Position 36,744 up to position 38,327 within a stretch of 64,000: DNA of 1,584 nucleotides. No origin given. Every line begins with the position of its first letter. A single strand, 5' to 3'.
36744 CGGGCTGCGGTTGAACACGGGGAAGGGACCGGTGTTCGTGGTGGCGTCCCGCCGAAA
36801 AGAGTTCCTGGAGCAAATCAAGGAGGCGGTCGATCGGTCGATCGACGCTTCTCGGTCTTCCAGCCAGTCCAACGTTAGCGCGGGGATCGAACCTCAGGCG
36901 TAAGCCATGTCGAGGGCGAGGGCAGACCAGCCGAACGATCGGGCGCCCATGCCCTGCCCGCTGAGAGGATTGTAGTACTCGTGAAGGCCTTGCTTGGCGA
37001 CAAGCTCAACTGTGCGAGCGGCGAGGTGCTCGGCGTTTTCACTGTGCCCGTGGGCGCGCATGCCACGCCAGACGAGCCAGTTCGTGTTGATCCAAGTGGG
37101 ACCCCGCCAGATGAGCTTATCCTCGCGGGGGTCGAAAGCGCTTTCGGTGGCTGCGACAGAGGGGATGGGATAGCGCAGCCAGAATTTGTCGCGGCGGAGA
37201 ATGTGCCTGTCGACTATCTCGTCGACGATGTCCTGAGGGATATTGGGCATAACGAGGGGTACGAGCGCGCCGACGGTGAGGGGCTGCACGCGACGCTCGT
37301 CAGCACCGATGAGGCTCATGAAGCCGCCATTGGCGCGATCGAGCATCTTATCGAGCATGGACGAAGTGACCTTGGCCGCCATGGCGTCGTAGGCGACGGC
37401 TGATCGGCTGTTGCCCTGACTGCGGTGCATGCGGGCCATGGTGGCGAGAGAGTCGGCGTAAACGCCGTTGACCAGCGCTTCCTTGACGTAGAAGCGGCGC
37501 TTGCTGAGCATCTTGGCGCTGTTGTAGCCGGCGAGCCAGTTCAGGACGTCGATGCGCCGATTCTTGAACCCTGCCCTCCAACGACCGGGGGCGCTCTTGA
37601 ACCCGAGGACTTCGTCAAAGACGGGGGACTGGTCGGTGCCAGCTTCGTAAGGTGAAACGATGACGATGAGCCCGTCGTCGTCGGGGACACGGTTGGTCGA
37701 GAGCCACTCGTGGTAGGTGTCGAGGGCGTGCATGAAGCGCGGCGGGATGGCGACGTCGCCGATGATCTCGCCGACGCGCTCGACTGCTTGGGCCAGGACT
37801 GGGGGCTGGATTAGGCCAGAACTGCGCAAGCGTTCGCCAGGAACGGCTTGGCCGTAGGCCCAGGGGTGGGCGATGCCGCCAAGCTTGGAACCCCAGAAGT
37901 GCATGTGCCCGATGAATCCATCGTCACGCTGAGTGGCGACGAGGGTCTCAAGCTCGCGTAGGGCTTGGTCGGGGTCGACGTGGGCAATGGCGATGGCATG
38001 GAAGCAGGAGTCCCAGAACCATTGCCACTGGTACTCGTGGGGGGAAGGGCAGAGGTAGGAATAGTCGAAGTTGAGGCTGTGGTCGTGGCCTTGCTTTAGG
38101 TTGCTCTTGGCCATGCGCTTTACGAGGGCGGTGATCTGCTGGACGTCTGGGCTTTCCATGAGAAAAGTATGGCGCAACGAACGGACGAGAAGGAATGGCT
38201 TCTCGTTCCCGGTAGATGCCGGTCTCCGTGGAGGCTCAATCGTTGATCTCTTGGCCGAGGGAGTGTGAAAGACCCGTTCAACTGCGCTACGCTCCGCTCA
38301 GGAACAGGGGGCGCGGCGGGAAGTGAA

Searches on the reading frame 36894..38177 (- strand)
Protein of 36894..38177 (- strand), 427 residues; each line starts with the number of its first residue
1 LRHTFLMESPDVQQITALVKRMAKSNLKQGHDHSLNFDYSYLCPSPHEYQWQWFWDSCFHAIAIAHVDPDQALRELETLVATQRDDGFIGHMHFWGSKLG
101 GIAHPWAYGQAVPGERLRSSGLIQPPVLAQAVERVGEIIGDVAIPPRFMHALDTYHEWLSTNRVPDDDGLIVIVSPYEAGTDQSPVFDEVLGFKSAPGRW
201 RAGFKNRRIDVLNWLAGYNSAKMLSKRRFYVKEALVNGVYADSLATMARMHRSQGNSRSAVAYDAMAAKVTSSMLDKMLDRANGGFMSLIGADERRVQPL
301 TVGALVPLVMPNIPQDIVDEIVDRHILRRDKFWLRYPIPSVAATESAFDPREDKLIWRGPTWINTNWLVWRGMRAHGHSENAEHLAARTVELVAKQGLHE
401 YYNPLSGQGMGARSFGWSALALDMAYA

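Call 33: search_protein_families(library=pfam, proteins=[window:36894-38177:-], max_evalue=0.00001)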
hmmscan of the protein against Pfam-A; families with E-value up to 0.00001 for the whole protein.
window:36894-38177:- (427 aa): 3 families
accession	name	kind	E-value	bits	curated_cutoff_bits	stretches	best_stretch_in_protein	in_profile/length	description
PF22422.2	MGH1-like_GH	-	1.4e-73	248.9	27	1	49-418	1-356/356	Mannosylglycerate hydrolase MGH1-like glycoside hydrolase domain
PF03200.22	Glyco_hydro_63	-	2.4e-12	46.8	22.4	1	286-423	330-488/492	Glycosyl hydrolase family 63 C-terminal domain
PF01204.24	Trehalase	-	6.9e-08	32.2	21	0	236-395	309-464/512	Trehalase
